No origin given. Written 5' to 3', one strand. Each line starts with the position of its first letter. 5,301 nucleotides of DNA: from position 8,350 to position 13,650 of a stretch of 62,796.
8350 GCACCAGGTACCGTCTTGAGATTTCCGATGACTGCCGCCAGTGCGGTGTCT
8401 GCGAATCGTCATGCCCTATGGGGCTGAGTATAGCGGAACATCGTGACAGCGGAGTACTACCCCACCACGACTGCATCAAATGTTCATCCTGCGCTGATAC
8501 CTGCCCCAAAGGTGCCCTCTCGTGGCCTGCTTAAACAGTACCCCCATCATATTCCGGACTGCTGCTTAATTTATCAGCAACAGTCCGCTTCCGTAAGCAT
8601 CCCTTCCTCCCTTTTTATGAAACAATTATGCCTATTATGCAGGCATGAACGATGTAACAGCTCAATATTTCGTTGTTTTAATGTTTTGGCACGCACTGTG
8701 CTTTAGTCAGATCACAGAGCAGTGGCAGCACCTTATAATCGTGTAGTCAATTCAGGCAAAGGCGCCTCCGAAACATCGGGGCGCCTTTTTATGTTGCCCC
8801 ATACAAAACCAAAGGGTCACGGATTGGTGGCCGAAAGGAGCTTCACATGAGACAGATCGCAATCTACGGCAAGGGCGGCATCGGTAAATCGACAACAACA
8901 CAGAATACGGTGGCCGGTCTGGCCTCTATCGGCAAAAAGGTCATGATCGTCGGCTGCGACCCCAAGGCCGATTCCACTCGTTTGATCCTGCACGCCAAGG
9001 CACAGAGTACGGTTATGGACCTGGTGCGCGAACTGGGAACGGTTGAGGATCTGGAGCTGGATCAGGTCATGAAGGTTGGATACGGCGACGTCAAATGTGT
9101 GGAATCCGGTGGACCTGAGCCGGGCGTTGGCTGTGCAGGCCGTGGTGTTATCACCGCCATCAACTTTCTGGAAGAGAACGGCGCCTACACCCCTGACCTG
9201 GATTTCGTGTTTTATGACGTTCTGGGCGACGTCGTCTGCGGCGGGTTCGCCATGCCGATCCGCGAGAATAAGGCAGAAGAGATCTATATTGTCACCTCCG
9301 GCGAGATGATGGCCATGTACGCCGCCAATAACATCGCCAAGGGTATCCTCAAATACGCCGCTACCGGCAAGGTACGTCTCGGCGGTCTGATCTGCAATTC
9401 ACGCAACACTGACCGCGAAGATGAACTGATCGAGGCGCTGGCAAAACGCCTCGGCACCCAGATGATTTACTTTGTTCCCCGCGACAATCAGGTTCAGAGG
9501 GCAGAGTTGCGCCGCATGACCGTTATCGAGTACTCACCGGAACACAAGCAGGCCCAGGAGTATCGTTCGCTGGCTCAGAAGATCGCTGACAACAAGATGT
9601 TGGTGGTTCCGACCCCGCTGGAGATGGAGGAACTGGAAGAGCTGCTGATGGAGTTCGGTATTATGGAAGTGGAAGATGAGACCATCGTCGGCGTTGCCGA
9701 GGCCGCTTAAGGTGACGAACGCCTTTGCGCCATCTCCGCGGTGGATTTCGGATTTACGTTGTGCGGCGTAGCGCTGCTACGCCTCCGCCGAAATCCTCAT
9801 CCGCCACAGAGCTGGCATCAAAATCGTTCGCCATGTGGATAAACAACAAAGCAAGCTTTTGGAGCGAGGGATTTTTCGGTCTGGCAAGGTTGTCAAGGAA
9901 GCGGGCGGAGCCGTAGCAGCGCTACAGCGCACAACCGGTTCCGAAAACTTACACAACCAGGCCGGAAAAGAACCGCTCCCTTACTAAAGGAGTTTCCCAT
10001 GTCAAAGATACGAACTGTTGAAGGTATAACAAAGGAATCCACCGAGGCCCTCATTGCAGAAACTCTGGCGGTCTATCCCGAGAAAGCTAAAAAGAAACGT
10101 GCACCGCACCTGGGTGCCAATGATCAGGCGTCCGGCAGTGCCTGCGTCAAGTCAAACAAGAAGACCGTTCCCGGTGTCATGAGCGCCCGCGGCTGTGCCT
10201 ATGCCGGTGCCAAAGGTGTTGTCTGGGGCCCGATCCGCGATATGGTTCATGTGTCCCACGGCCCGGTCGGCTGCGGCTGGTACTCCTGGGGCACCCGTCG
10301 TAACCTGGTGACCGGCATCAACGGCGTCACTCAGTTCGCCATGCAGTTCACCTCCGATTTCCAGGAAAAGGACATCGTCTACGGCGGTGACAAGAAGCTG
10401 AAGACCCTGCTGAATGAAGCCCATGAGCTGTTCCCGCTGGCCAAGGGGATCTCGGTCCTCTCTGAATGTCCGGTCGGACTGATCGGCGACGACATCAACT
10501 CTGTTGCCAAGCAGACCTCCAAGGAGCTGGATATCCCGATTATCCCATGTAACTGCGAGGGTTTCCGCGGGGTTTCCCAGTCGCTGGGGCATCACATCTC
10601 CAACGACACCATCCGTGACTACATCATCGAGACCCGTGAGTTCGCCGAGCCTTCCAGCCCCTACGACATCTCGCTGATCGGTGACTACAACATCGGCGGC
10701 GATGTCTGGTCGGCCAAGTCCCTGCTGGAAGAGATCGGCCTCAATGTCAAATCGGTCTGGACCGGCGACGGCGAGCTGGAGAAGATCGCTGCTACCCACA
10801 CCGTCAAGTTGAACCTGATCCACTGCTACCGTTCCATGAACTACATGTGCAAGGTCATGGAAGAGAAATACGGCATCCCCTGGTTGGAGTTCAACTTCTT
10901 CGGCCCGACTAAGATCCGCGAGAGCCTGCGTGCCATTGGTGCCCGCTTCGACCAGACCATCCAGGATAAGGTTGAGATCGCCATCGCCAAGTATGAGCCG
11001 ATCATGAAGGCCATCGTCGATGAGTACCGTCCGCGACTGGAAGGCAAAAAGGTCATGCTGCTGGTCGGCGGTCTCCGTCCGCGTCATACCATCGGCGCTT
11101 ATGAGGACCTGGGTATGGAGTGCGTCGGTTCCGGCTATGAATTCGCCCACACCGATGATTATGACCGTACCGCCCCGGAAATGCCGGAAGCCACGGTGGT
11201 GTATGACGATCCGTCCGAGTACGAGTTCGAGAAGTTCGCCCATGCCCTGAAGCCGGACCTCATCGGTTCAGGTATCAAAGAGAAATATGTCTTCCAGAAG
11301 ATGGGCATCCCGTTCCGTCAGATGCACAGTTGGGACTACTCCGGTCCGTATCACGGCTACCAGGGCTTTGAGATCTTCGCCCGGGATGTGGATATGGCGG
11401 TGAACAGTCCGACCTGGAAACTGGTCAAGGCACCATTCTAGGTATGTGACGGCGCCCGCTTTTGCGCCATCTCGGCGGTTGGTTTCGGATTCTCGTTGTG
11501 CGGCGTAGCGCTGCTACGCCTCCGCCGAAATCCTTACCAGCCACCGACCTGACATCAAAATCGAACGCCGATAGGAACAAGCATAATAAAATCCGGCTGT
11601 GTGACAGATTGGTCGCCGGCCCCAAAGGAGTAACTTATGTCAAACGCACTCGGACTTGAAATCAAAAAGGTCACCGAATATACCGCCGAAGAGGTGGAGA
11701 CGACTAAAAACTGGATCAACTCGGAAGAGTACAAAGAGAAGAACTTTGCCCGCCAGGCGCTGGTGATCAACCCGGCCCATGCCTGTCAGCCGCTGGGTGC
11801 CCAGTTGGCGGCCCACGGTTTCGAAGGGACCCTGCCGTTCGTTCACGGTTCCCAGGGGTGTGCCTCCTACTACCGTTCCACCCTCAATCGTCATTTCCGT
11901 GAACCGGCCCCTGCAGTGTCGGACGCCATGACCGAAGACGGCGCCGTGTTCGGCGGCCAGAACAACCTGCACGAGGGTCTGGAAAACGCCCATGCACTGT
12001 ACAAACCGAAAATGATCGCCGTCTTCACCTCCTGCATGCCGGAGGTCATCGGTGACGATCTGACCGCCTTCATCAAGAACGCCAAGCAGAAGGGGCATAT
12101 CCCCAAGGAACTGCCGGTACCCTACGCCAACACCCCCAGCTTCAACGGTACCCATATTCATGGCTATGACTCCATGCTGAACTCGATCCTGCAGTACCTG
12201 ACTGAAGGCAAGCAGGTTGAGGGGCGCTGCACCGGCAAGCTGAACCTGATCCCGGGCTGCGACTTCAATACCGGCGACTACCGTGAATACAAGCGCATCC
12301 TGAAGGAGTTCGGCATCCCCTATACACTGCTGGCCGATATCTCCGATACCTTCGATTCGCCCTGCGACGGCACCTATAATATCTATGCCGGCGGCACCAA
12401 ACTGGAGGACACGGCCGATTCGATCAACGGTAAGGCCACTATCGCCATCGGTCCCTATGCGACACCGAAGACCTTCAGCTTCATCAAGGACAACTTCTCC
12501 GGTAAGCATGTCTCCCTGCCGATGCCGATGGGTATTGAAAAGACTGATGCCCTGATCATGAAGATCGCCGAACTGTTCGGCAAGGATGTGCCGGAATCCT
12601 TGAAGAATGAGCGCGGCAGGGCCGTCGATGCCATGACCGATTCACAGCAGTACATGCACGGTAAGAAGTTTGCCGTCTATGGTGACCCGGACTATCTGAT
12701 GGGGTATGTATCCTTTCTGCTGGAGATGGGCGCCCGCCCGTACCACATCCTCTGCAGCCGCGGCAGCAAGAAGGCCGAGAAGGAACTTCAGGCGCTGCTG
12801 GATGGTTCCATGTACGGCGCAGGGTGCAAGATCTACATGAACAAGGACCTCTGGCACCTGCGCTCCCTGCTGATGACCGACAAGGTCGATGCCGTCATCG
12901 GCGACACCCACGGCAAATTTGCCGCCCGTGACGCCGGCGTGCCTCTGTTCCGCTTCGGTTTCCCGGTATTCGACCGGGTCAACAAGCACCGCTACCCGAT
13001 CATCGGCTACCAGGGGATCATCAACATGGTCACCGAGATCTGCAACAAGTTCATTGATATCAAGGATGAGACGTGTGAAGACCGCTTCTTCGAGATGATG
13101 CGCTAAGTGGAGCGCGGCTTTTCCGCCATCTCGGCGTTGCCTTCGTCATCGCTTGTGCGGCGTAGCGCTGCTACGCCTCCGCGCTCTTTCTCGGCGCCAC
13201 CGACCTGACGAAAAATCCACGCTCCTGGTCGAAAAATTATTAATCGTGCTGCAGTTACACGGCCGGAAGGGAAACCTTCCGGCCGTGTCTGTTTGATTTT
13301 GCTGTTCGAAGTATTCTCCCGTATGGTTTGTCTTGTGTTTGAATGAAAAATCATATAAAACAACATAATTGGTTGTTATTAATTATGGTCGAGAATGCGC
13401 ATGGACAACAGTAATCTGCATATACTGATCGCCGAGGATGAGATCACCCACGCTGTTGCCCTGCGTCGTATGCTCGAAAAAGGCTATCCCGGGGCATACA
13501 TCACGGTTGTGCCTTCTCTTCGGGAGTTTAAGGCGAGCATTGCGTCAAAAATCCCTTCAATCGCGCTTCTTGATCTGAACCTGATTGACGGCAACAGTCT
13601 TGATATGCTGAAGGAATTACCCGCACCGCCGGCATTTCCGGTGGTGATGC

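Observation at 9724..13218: A ~103-nt structured repeat occupies every spacer of the nifHDK operon (four copies, two inverted in the nifH-nifD gap)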

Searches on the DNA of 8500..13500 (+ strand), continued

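Call 43: search_with_rna_model(model_id=R1, sources=[L001, L002, L003, L004, L005, L006, L007, L008, L009, L010, L011, L012, L013, L014, L015, L016, L017, L018, L019, L020, L021, L022, L023, L024, L025, L026, L027, L028, L029, L030, L031, L032, L033, L034, L035, L036, L037, L038, L039, L040, L041, L042, L043, L044, L045, L046, L047, L048, L049, L050, L051, L052, L053, L054, L055, L056, L057, L058, L059, L060], max_evalue=1e-8)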
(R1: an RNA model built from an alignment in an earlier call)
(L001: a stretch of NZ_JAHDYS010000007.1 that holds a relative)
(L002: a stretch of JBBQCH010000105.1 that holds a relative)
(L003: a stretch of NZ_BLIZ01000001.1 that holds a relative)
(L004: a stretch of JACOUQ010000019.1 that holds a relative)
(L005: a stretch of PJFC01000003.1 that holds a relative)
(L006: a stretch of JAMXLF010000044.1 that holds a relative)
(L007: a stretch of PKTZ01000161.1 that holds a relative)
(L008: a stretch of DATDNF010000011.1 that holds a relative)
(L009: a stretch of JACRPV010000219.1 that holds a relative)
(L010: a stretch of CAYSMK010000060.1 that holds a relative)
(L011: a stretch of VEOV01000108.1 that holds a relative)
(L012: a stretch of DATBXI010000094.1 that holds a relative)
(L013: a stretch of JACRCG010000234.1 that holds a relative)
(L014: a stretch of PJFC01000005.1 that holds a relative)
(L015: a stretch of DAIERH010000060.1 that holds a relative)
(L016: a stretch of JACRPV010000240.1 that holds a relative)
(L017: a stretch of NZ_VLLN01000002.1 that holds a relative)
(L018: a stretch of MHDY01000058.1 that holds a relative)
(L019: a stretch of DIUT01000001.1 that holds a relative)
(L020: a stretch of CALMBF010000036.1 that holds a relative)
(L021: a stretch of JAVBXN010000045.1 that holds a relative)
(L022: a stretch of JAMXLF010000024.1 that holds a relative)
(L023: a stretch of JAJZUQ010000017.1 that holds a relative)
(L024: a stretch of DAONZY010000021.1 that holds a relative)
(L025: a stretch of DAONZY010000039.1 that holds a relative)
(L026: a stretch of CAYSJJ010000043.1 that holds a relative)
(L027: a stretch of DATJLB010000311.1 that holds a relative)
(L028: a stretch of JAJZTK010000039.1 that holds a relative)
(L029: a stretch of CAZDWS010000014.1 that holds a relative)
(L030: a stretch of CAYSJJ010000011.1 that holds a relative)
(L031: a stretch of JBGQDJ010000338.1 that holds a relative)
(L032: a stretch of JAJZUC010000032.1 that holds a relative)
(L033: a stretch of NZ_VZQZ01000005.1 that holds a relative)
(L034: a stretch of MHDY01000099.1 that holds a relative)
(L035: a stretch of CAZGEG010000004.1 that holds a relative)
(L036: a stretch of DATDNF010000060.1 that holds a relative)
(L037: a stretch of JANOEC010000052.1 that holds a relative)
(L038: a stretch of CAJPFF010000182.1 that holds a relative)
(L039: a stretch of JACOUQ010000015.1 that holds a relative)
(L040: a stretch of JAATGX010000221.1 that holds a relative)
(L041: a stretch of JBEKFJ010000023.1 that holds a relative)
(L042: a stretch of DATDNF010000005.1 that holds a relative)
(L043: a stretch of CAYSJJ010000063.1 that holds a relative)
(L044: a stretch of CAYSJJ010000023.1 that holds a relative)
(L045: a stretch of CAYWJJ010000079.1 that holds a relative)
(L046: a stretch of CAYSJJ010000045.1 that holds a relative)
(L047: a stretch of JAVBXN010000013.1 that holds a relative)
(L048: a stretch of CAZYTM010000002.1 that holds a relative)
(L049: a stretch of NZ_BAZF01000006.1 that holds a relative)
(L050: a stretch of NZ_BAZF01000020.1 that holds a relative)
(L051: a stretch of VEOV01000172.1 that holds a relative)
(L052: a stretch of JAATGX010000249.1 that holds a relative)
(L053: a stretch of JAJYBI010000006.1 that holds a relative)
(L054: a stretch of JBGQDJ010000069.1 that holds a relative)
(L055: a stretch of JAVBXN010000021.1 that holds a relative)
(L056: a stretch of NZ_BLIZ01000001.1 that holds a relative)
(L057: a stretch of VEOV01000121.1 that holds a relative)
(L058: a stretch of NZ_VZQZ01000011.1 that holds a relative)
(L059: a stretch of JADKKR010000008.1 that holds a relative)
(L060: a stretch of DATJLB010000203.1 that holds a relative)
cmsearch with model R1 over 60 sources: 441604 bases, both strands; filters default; matches with E-value up to 1e-8: 79.
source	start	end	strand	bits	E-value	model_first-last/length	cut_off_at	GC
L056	4024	4153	+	130.3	2.6e-30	1-131/131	no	0.55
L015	3168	3297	-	127.2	1.6e-29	1-131/131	no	0.52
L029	4542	4672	+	124.9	6.4e-29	1-131/131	no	0.59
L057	7443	7572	+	124.8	6.8e-29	1-131/131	no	0.62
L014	5936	6065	+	123.5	1.5e-28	1-131/131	no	0.52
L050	3149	3278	+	123.5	1.5e-28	1-131/131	no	0.54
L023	5623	5752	+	121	6.5e-28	1-131/131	no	0.53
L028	1134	1266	+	121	6.6e-28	1-131/131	no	0.57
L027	4747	4876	-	120.1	1.1e-27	1-131/131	no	0.57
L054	5590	5719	-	120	1.2e-27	1-131/131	no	0.56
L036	572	704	+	120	1.2e-27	1-131/131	no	0.62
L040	3970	4099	-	119.8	1.3e-27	1-131/131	no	0.6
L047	6807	6936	-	119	2.1e-27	1-131/131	no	0.56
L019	1194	1326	-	118.9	2.3e-27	1-131/131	no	0.57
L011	3594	3723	+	118.7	2.5e-27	1-131/131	no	0.55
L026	2501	2633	+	118.5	2.8e-27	1-131/131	no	0.57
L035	5151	5280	-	117.4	5.5e-27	1-131/131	no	0.59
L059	96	225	-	116.8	7.9e-27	1-131/131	no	0.55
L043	7002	7132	-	114.2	3.8e-26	1-131/131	no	0.62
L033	7266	7398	-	113.9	4.3e-26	1-131/131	no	0.55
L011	4642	4771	+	113.8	4.7e-26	1-131/131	no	0.6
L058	4854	4986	+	113.8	4.7e-26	1-131/131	no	0.53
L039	4869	5001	+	113.6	5.3e-26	1-131/131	no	0.61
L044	5226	5359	-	113.3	6.4e-26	1-131/131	no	0.62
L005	7769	7900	+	113.1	7e-26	1-131/131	no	0.64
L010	7054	7186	+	112.5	9.8e-26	1-131/131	no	0.6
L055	3935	4064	+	112.1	1.3e-25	1-131/131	no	0.62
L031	2419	2549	+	112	1.4e-25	1-131/131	no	0.57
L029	1966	2095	+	111.6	1.7e-25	1-131/131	no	0.51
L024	6476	6604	+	111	2.5e-25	1-131/131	no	0.57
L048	3472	3601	-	110.9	2.6e-25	1-131/131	no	0.58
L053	1929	2059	-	110.9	2.6e-25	1-131/131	no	0.58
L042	6978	7105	-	110.9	2.7e-25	1-131/131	no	0.62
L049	4318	4448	-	110.8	2.8e-25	1-131/131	no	0.6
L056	4671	4800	+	110.4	3.4e-25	1-131/131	no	0.58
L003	1039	1168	+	109.7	5.3e-25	1-131/131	no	0.58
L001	1922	2054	-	109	8e-25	1-131/131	no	0.57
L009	3419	3553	+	108.5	1.1e-24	1-131/131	no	0.59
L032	2533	2664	-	107.8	1.7e-24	1-131/131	no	0.58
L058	7754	7886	-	107.1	2.5e-24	1-131/131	no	0.54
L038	3996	4127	-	106.5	3.7e-24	1-131/131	no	0.65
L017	1509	1642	-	103.9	1.7e-23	1-131/131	no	0.58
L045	7369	7498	+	102.6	3.6e-23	1-131/131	no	0.55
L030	36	169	+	102.6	3.7e-23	1-131/131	no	0.57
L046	551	684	-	102.3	4.4e-23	1-131/131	no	0.58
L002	235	367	+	101.9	5.6e-23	1-131/131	no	0.58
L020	3516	3647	-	101.4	7.6e-23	1-131/131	no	0.67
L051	753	884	-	100.9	9.7e-23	1-131/131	no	0.63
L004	1868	1997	+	100.5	1.2e-22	1-131/131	no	0.58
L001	318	450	-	100.5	1.2e-22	1-131/131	no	0.67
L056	2638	2768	+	100.3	1.4e-22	1-131/131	no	0.52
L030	531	663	+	100.3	1.4e-22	1-131/131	no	0.59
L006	1378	1510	+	100.1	1.6e-22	1-131/131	no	0.67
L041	3490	3618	-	100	1.7e-22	1-131/131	no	0.6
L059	1144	1274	+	98.3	4.7e-22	1-131/131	no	0.55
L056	365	494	+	97.1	9.2e-22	1-131/131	no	0.49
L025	7524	7655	-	97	1e-21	1-131/131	no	0.49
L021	6820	6952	-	96.5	1.3e-21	1-131/131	no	0.55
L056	6008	6138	+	96.3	1.5e-21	1-131/131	no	0.53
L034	5741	5860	-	95.4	2.7e-21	14-131/131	5'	0.63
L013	1411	1542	-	95.1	3.1e-21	1-131/131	no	0.67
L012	1142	1271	+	94.9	3.4e-21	1-131/131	no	0.62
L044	4416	4549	+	94.4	4.6e-21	1-131/131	no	0.6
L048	6770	6902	-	93.9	6.4e-21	1-131/131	no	0.61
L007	7362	7493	+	91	3.5e-20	1-131/131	no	0.64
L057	5612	5744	+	88.4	1.7e-19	1-131/131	no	0.58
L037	4483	4615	+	87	3.7e-19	1-131/131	no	0.55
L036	4085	4231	+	83.7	2.8e-18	1-131/131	no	0.53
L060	920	1054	-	82.6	5.3e-18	1-131/131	no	0.72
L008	2128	2259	-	80.5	1.8e-17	1-131/131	no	0.58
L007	6642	6770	+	79.4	3.4e-17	1-131/131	no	0.61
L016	7811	7943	-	75.1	4.3e-16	1-131/131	no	0.59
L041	5309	5442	-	71.8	3.2e-15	1-131/131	no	0.49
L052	1611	1739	-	70.3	7.7e-15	3-131/131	5'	0.57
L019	4413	4546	-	69.1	1.6e-14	1-131/131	no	0.58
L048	5130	5261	-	64.8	2e-13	1-131/131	no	0.6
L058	2933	3023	-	48.6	3e-09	20-109/131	no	0.63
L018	14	55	-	47.4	6.1e-09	44-86/131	no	0.69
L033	4915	5045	-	46.7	9.4e-09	1-131/131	no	0.58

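Call 44: search_with_rna_model(model_id=R1, sources=[L061, L062, L063, L064, L065, L066, L067, L068, L069, L070, L071, L072, L073, L074, L075, L076, L077, L078, L079, L080, L081, L082, L083, L084, L085, L086, L087, L088, L089, L090, L091, L092, L093, L094, L095, L096, L097, L098, L099, L100, L101, L102, L103, L104, L105, L106, L107, L108, L109, L110, L111, L112, L113, L114, L115, L116, L117], max_evalue=1e-8)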
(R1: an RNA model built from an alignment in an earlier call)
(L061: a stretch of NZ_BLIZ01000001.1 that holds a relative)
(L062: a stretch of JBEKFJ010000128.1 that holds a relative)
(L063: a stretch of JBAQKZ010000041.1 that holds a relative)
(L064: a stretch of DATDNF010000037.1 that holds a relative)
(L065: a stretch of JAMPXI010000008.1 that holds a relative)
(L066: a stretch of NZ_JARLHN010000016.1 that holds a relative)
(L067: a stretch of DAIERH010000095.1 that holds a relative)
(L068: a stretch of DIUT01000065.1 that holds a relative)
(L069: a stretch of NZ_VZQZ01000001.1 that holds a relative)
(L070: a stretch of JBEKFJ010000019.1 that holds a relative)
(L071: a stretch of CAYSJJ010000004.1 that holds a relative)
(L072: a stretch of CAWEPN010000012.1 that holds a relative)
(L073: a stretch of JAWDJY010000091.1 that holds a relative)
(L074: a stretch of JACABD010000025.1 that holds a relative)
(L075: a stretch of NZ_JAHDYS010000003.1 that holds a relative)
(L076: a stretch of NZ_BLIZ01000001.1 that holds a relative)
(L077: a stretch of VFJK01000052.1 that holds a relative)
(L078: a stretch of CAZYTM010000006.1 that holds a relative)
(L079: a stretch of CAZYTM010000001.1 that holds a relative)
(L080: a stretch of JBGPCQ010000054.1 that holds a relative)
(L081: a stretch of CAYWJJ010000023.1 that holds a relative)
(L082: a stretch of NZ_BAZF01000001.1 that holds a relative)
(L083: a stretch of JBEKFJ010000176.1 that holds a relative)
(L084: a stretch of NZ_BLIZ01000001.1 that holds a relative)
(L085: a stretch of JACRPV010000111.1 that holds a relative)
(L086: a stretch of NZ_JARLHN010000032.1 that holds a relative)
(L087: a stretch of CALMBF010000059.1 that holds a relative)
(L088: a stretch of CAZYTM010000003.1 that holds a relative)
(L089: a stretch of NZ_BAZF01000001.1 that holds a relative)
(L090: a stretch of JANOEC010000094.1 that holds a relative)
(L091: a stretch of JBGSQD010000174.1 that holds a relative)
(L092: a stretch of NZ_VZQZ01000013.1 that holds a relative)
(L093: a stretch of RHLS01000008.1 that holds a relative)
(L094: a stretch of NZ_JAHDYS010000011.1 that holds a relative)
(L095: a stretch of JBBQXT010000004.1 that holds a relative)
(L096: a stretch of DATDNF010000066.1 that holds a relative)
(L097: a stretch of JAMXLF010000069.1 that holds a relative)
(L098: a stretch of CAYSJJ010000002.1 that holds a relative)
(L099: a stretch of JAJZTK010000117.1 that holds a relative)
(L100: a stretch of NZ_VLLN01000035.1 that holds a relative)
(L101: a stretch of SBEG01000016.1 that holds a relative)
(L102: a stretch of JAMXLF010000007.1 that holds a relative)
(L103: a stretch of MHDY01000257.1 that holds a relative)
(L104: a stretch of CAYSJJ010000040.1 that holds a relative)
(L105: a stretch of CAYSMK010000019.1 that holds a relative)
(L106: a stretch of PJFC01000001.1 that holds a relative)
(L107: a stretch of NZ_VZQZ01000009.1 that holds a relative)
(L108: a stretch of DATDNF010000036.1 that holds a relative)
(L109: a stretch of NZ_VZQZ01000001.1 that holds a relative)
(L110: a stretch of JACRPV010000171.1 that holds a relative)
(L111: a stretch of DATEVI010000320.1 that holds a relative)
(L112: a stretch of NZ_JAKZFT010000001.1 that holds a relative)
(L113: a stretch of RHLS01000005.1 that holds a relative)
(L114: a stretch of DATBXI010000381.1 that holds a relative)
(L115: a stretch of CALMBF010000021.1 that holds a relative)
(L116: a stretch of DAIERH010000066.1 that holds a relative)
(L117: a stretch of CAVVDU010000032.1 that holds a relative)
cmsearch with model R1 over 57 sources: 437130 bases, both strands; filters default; matches with E-value up to 1e-8: 68.
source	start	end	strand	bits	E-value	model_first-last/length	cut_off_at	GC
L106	2342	2472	+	130.2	2.8e-30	1-131/131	no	0.56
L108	5663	5792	+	128.4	7.8e-30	1-131/131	no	0.59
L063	2615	2744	+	127.9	1.1e-29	1-131/131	no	0.59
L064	2667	2796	-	125.9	3.5e-29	1-131/131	no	0.6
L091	5006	5135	-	125.6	4.2e-29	1-131/131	no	0.59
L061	5980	6109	-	125.1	5.6e-29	1-131/131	no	0.58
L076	3211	3340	-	123.5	1.5e-28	1-131/131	no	0.52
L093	7679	7811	+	123.3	1.6e-28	1-131/131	no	0.55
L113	2704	2833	+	123.2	1.7e-28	1-131/131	no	0.53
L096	3617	3747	-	122.9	2.1e-28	1-131/131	no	0.57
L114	3701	3833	-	121.5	4.9e-28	1-131/131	no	0.58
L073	3916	4046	-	121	6.5e-28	1-131/131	no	0.63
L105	6669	6801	-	120.3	9.5e-28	1-131/131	no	0.58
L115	2933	3063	-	119.9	1.2e-27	1-131/131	no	0.6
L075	3397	3529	-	119.2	1.9e-27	1-131/131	no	0.56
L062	1956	2088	+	118.4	3.1e-27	1-131/131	no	0.56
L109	1546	1678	+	118.1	3.6e-27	1-131/131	no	0.56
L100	6464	6596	+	118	3.8e-27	1-131/131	no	0.57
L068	4468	4600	+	117.6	5e-27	1-131/131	no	0.53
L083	48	180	-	117.4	5.5e-27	1-131/131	no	0.53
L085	2131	2260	-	117.3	5.6e-27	1-131/131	no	0.58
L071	1455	1587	+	116.8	8e-27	1-131/131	no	0.62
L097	2142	2272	+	116.6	8.6e-27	1-131/131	no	0.64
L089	4633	4765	+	116.2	1.1e-26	1-131/131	no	0.56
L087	2937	3066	-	116.2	1.1e-26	1-131/131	no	0.49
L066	5565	5697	+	116.1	1.2e-26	1-131/131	no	0.55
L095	5912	6041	-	115.9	1.3e-26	1-131/131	no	0.57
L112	3321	3450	-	115.9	1.4e-26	1-131/131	no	0.58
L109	7658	7790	-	115.5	1.7e-26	1-131/131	no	0.52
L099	4334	4466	-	115.1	2.1e-26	1-131/131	no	0.57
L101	3944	4076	+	114.6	2.9e-26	1-131/131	no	0.62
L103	3060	3192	-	114.2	3.6e-26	1-131/131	no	0.62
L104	1898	2030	+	114.2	3.7e-26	1-131/131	no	0.6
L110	640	772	-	114.2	3.7e-26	1-131/131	no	0.59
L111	44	176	+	113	7.4e-26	1-131/131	no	0.59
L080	5364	5493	+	112.8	8.2e-26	1-131/131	no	0.6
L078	3325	3455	-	112.4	1.1e-25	1-131/131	no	0.56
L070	5054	5186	-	111.7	1.6e-25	1-131/131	no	0.57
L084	392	521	-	111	2.5e-25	1-131/131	no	0.54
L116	5380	5510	+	110.9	2.6e-25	1-131/131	no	0.55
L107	7410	7542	-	110.3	3.7e-25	1-131/131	no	0.53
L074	3701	3830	+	110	4.4e-25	1-131/131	no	0.56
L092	2167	2299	-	109.8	4.8e-25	1-131/131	no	0.52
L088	3856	3985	-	108.8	9e-25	1-131/131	no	0.57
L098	2990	3122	-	108.7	9.8e-25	1-131/131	no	0.64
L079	5169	5299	+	107.2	2.3e-24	1-131/131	no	0.58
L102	2465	2595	-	107.1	2.5e-24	1-131/131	no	0.56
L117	4536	4665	-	105.9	4.9e-24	1-131/131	no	0.54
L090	444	576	-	105.8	5.3e-24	1-131/131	no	0.6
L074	1172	1304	+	104.4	1.2e-23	1-131/131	no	0.6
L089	5447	5578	-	102.8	3.2e-23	1-131/131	no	0.55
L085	7465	7611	-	100.7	1.1e-22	1-131/131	no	0.6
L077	1132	1264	-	99.5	2.2e-22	1-131/131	no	0.62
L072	4938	5069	+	99.2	2.7e-22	1-131/131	no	0.67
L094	7038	7168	-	96.6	1.3e-21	1-131/131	no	0.66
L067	305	437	+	96.2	1.6e-21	1-131/131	no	0.64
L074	2056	2188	+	95.6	2.3e-21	1-131/131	no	0.66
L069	2195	2331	+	91.3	2.8e-20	1-131/131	no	0.52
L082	7883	8000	-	87.3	3.2e-19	13-131/131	5'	0.54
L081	6620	6751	-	86.1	6.4e-19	1-131/131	no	0.61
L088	3616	3746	-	84.6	1.6e-18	1-131/131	no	0.6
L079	573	703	+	83.8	2.5e-18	1-131/131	no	0.6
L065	3249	3378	+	73.1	1.5e-15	1-131/131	no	0.6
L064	1296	1444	-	68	3e-14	1-131/131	no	0.61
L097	4557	4684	+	66.4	7.7e-14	1-131/131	no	0.56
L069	5939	6070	+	63.4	4.5e-13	1-131/131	no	0.53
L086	542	632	-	50.4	1e-09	20-109/131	no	0.59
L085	7327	7458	+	47.9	4.6e-09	1-131/131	no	0.63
